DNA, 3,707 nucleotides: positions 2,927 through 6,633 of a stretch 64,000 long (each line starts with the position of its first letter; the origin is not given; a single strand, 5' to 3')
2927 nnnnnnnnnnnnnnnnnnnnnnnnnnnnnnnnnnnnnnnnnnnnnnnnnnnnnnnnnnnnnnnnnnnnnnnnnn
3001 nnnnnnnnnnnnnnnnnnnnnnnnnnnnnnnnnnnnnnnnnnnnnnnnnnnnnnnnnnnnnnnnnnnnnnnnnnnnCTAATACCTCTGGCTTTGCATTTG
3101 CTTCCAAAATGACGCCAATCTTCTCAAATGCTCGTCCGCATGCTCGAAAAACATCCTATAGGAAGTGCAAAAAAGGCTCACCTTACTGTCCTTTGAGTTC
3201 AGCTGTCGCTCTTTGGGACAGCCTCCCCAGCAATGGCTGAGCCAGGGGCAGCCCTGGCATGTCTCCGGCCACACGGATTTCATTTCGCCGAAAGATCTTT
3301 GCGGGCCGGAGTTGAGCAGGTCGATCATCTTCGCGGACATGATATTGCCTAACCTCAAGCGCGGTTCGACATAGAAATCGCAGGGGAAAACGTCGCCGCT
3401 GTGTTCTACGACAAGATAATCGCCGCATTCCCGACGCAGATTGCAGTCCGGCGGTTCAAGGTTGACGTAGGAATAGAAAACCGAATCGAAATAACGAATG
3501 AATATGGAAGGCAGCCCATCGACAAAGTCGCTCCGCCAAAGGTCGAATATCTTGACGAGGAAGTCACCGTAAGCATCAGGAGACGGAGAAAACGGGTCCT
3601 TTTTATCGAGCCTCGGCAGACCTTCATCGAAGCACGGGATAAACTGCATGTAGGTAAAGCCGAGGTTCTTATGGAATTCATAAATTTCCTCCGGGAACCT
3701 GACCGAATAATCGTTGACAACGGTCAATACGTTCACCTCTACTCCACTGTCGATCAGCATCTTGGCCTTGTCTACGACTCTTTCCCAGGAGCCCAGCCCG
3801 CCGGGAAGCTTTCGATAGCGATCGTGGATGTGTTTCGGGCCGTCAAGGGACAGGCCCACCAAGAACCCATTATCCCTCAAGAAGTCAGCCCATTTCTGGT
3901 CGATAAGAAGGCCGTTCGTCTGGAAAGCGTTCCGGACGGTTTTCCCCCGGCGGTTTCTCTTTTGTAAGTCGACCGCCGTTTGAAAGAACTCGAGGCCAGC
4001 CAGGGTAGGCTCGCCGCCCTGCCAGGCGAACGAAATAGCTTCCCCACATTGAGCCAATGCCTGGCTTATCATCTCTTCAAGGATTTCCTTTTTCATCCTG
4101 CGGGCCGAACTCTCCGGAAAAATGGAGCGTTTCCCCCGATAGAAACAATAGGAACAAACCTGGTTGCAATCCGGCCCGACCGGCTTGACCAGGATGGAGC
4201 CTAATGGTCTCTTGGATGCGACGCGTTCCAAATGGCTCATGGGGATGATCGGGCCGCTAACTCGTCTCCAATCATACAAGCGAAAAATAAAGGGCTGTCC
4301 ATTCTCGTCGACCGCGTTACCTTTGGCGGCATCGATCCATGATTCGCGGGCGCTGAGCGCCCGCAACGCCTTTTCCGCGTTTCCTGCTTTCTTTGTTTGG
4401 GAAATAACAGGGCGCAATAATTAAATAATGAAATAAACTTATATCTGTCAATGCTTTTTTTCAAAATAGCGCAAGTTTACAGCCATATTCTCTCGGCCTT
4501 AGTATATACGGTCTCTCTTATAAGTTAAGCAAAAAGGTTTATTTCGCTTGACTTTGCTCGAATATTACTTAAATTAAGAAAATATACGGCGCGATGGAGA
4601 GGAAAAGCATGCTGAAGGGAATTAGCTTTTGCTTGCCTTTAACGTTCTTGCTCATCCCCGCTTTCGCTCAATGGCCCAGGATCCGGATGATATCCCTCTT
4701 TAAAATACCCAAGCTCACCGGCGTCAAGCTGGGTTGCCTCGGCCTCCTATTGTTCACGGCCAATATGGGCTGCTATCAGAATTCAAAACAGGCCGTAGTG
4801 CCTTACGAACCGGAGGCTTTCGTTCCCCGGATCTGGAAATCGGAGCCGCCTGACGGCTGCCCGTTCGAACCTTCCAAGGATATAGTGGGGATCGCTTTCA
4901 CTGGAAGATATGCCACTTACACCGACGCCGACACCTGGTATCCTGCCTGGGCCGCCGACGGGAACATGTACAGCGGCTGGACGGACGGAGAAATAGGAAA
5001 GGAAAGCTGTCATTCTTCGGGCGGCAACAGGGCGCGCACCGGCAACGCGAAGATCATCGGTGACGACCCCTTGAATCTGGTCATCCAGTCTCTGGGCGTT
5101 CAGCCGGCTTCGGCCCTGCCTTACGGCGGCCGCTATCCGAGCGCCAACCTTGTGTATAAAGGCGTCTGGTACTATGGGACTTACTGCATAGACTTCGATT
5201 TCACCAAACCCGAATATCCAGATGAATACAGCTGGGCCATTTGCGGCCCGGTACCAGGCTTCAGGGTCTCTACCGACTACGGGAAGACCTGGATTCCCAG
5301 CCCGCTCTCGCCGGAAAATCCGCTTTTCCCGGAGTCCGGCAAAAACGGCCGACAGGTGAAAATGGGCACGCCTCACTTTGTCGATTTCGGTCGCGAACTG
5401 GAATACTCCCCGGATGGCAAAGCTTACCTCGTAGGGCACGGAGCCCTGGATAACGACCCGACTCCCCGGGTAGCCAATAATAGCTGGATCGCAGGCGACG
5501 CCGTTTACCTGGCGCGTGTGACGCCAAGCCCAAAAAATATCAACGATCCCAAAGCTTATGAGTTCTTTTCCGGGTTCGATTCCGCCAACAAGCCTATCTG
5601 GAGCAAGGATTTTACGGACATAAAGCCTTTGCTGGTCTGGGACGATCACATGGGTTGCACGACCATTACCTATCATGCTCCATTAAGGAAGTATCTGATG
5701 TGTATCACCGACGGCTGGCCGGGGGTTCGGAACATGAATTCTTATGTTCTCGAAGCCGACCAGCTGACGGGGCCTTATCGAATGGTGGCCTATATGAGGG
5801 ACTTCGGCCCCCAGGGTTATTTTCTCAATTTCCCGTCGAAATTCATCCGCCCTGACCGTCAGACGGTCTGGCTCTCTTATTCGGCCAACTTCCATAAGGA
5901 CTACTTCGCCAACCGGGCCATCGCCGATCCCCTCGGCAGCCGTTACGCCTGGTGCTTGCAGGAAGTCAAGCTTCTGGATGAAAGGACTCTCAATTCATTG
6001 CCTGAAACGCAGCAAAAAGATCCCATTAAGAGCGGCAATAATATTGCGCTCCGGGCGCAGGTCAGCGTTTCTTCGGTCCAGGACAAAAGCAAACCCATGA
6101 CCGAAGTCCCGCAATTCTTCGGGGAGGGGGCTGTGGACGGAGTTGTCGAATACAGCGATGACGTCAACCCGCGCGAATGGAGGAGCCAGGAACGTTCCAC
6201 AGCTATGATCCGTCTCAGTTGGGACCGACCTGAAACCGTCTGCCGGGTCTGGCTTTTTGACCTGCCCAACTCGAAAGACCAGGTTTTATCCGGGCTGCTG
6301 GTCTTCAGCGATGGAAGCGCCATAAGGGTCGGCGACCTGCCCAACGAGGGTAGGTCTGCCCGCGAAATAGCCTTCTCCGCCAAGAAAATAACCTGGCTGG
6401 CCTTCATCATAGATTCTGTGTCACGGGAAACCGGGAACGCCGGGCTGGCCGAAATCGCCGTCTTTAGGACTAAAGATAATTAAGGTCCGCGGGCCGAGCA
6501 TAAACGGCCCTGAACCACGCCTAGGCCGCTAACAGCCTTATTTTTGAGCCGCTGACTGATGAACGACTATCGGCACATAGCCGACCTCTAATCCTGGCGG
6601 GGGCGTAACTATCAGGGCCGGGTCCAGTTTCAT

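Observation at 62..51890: Sulfated fucose-containing glycan utilisation locus organised without SusC/SusD, in an Acidobacteria-like high-GC genome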

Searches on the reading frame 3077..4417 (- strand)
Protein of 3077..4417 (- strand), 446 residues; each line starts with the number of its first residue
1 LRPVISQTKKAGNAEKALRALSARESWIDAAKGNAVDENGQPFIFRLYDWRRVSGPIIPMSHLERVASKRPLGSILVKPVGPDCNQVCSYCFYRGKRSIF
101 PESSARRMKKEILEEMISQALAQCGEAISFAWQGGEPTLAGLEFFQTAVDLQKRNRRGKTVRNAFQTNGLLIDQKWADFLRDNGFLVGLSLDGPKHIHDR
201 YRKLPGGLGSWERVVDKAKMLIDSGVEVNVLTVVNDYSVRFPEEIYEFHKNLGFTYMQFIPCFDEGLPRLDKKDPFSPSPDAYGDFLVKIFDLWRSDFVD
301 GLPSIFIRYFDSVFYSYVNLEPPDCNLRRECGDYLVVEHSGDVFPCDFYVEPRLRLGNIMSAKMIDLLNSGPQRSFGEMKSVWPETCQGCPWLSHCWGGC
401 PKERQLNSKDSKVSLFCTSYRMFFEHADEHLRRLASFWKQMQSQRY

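Call 4: search_protein_families(library=pfam, proteins=[window:3077-4417:-])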
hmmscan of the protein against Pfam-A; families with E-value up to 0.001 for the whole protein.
window:3077-4417:- (446 aa): 2 families
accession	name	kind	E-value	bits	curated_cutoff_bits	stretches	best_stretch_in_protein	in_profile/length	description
PF04055.27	Radical_SAM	-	1.8e-16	61.2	29.5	1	80-238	3-155/166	Radical SAM superfamily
PF13186.11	SPASM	-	3.8e-09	37.1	21.5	1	332-391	5-67/67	Iron-sulfur cluster-binding domain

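Call 16: search_protein_families(library=ncbifam, proteins=[window:3077-4417:-], max_evalue=0.001)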
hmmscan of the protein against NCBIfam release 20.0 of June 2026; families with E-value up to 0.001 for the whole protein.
window:3077-4417:- (446 aa): 56 families (the best 25 are shown)
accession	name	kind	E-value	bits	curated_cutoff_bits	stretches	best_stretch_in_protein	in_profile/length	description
TIGR03942.1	sulfatase_rSAM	equivalog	3.6e-118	394.8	349.45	1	75-435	2-361/363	anaerobic sulfatase maturase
NF010321.0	PRK13758.1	equivalog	2.8e-90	303.1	441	1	74-435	5-366/370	anaerobic sulfatase-maturase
NF010308.0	PRK13745.1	equivalog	1.5e-84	284.3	484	1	74-429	14-383/412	anaerobic sulfatase-maturation protein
NF041298.1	rSAM_mat_DynA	equivalog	4.1e-58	197.1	450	1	77-432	5-354/356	dynobactin maturation radical SAM/SPASM protein DynA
NF041300.1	rSAM_mat_DarW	exception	1.9e-40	139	650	1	83-410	50-376/415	radical SAM/SPASM peptide maturase DarW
TIGR04083.1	rSAM_pep_methan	hypoth_equivalog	7.2e-36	123.8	300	1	84-432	10-344/376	TIGR04083 family peptide-modifying radical SAM enzyme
NF041707.1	rSAM_YhhB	equivalog_domain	1.6e-34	119.4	445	1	74-433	3-367/369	cyclophane-forming radical SAM/SPASM peptide maturase YhhB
NF038005.1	rSAM_mat_DarE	equivalog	1.9e-33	115.9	650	1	83-412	83-412/432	darobactin maturation radical SAM/SPASM protein DarE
TIGR04261.1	rSAM_GlyRichRpt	subfamily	6.9e-33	114.1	310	1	84-402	7-329/363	cyclophane-forming radical SAM/SPASM peptide maturase GrrM/OscB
NF041718.1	rSAM_phane_AMC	equivalog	4.6e-28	98.3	425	1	75-257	8-183/362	cyclophane-forming radical SAM peptide maturase AmcB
NF047865.1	rSAM_PapB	equivalog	3.5e-27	95.5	340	2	82-264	11-190/330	PapB family radical SAM/SPASM ranthipeptide maturase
TIGR03978.1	rSAM_paired_1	equivalog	3.3e-26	92.1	370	1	83-425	92-445/466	His-Xaa-Ser system radical SAM maturase HxsB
TIGR04496.1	rSAM_XyeB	equivalog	3.9e-26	91.7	450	2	81-314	11-244/385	cyclophane-forming radical SAM/SPASM peptide maturase XyeB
TIGR04269.1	SAM_SPASM_FxsB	subfamily_domain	1.7e-24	86.5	370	1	80-427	8-361/363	FxsB family cyclophane-forming radical SAM/SPASM peptide maturase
TIGR04068.1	rSAM_ocin_clost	equivalog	1.9e-24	86.4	500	1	79-221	89-232/462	Cys-rich peptide radical SAM maturase CcpM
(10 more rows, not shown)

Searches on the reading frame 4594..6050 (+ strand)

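Call 62: search_protein_families(library=pfam, proteins=[window:4594-6050:+], max_evalue=1)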
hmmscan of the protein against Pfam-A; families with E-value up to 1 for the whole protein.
window:4594-6050:+ (485 aa): 0 families

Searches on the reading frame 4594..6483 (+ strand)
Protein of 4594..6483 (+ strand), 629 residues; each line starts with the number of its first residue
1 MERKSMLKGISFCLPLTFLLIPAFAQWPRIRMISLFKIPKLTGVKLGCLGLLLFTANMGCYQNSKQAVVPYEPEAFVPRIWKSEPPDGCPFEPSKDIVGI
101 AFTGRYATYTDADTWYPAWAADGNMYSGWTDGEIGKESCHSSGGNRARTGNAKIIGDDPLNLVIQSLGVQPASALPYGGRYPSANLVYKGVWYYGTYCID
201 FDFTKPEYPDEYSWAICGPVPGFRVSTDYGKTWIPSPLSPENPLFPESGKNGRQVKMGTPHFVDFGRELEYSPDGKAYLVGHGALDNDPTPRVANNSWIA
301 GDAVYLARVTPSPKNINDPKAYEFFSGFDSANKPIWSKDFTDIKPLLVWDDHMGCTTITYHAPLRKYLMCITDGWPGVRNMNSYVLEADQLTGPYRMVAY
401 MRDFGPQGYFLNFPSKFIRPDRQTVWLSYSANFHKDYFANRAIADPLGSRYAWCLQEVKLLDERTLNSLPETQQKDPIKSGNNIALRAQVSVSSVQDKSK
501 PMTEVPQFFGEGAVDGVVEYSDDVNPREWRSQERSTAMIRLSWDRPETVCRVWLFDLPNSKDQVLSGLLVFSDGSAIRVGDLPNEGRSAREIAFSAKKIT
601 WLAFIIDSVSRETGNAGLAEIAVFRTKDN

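Call 4: search_protein_families(library=pfam, proteins=[window:4594-6483:+])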
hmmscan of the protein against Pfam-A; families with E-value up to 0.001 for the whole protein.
window:4594-6483:+ (629 aa): 1 family
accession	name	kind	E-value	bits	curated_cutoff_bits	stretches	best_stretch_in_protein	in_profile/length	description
PF24135.1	DUF7402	-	2.4e-32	112.3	27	1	483-624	1-133/133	Domain of unknown function (DUF7402)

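Call 87: search_protein_families(library=ncbifam, proteins=[window:4594-6483:+], max_evalue=1e-10)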
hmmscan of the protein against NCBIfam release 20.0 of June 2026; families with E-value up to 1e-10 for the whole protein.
window:4594-6483:+ (629 aa): 0 families

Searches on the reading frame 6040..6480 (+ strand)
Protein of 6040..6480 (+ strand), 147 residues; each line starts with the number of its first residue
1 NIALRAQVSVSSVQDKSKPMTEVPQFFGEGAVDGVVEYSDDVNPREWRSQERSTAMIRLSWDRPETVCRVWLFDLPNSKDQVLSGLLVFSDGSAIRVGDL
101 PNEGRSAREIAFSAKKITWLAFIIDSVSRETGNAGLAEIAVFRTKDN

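Call 94: search_protein_families(library=pfam, proteins=[window:6040-6480:+], max_evalue=1)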
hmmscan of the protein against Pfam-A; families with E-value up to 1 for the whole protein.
window:6040-6480:+ (147 aa): 1 family
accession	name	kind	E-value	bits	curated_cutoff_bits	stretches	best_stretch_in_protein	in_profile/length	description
PF24135.1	DUF7402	-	6.3e-34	117.4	27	1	1-142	1-133/133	Domain of unknown function (DUF7402)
